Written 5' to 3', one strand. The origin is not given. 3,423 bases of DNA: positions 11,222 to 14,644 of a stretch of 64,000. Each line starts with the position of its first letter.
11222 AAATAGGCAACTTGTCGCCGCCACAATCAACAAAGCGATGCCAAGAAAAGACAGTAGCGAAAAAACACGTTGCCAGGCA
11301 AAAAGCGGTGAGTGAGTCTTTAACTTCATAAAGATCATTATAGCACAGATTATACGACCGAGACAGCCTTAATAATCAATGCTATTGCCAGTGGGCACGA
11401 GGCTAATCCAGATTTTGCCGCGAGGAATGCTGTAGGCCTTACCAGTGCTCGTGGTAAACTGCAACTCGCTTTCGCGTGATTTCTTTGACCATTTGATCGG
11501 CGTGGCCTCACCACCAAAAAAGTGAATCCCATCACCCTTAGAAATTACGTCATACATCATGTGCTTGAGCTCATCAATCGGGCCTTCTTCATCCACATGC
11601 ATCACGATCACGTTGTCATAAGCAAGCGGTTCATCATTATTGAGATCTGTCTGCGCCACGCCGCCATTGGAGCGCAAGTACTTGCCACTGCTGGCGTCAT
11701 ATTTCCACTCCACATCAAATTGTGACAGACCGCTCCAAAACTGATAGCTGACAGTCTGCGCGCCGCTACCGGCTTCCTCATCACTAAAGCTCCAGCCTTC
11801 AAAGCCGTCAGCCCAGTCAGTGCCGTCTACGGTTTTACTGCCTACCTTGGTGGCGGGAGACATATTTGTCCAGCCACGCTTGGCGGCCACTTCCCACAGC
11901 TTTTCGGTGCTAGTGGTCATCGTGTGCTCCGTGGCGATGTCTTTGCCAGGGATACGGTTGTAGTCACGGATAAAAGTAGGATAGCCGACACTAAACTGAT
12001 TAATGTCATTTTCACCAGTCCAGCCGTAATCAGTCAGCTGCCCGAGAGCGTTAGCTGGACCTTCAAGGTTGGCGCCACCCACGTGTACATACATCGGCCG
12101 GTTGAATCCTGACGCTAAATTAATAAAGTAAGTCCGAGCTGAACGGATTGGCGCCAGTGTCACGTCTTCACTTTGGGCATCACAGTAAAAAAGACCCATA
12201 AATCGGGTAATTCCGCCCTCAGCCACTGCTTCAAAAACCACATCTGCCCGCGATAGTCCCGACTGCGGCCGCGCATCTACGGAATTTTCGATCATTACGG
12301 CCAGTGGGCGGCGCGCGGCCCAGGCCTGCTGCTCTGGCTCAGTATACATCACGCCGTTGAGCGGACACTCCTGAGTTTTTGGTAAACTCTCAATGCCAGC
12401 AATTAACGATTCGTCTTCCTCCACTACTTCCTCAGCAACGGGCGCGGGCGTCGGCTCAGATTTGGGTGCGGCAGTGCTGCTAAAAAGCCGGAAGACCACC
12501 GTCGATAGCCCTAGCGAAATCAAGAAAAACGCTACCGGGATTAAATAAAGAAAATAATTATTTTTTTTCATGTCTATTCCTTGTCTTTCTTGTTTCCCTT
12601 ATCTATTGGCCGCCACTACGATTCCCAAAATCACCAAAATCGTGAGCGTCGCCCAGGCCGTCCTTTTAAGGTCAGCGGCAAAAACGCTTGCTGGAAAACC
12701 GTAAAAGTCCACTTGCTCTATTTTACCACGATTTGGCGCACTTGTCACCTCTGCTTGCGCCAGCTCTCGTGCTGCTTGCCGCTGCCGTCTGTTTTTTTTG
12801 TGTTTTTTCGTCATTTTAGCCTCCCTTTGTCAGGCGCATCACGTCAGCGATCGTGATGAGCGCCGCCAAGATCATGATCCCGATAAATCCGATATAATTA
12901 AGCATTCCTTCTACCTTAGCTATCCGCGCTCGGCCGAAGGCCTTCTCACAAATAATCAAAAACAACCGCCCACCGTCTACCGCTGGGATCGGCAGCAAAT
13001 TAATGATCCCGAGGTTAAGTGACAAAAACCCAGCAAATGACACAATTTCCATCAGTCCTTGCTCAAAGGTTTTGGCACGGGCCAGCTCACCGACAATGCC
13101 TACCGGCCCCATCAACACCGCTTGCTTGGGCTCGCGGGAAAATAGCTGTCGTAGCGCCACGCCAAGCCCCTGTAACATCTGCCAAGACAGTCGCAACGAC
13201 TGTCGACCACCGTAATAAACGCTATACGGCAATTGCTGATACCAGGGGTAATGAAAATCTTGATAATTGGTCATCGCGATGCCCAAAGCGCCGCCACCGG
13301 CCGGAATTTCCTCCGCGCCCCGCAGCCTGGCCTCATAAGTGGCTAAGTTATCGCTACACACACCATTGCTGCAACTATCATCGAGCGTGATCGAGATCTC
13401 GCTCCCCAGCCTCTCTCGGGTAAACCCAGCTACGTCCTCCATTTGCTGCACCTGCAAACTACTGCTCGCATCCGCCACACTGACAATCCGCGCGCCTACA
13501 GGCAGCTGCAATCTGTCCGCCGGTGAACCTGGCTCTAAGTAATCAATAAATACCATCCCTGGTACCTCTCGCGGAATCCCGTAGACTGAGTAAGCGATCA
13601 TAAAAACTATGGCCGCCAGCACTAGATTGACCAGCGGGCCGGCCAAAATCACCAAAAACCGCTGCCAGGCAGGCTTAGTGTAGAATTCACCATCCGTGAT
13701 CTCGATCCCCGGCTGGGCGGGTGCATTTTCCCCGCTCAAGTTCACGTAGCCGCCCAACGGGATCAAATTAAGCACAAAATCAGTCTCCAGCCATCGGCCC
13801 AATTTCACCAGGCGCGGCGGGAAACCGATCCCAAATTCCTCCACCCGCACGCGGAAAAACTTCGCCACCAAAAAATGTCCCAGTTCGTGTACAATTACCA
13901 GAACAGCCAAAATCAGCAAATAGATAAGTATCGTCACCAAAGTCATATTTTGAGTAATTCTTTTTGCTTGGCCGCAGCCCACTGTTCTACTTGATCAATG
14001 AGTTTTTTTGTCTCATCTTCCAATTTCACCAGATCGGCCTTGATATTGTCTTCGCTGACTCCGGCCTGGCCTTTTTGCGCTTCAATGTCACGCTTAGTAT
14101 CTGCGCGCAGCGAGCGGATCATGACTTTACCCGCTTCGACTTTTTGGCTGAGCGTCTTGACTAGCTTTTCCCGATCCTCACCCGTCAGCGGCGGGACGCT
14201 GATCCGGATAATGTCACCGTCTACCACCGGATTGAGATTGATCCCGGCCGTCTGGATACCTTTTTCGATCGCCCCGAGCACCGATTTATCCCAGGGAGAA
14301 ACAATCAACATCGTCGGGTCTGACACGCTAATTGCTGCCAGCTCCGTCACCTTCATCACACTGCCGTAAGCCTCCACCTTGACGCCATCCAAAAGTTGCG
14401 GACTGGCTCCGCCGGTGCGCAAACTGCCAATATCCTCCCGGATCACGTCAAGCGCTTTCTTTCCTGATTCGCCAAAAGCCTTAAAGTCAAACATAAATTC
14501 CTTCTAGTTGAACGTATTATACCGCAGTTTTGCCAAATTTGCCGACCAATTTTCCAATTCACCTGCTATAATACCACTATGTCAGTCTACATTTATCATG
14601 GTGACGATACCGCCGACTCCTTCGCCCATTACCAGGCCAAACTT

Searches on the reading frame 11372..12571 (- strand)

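Call 77: search_protein_families(library=pfam, proteins=[window:11372-12571:-], max_evalue=0.00001)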
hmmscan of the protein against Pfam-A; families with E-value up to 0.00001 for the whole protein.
window:11372-12571:- (400 aa): 2 families
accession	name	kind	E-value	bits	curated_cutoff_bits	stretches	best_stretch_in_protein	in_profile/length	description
PF11258.13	DUF3048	-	8.5e-34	117.3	25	1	81-234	8-147/148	Protein of unknown function (DUF3048) N-terminal domain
PF17479.7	DUF3048_C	-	1e-23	84.3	25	1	287-389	11-114/114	Protein of unknown function (DUF3048) C-terminal domain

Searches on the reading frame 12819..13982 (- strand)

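Call 77: search_protein_families(library=pfam, proteins=[window:12819-13982:-], max_evalue=0.00001)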
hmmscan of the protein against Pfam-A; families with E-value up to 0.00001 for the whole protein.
window:12819-13982:- (388 aa): 1 family
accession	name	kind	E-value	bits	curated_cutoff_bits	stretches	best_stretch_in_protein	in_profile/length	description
PF02163.28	Peptidase_M50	-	2e-57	194.5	27.2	1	21-372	2-221/221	Peptidase family M50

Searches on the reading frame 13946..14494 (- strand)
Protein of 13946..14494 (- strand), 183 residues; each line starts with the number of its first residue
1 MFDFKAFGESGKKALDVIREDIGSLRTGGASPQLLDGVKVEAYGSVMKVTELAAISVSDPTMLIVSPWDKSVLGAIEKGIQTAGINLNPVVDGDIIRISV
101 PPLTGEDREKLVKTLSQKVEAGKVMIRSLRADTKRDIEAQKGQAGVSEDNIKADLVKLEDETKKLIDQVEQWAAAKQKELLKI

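Call 78: search_protein_families(library=pfam, proteins=[window:13946-14494:-], max_evalue=0.00001)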
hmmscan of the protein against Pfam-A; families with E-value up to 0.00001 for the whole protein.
window:13946-14494:- (183 aa): 1 family
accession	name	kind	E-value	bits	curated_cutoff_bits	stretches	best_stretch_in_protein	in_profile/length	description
PF01765.24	RRF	-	4.4e-48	163.7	29.7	1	19-181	2-164/164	Ribosome recycling factor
